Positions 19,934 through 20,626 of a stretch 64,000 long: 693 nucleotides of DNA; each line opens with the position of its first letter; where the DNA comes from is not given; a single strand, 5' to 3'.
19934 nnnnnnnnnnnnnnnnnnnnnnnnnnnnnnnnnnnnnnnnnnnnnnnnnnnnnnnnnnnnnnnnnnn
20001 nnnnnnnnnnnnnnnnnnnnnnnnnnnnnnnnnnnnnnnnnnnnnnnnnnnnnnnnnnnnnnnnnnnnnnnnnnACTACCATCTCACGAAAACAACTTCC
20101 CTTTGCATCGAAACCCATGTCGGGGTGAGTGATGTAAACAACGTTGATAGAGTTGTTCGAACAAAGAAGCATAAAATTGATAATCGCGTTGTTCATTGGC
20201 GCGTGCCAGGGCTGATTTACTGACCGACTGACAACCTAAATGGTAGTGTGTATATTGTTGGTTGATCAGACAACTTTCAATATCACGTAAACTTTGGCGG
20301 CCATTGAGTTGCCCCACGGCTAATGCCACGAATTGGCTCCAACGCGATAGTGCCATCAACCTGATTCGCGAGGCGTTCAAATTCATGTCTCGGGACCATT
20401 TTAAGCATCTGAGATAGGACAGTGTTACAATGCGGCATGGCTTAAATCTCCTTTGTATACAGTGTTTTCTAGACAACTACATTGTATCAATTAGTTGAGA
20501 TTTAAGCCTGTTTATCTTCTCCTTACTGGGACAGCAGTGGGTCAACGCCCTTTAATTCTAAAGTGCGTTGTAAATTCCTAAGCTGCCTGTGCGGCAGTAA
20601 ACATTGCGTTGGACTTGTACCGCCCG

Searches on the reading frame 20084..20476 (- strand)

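Call 51: search_protein_families(library=pfam, proteins=[window:20084-20476:-], max_evalue=0.001)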
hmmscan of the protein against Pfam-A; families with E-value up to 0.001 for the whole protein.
window:20084-20476:- (130 aa): 1 family
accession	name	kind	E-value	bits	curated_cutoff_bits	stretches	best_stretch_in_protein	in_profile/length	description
PF14294.11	DUF4372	-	8.2e-12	45.6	25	1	43-82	34-73/74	Domain of unknown function (DUF4372)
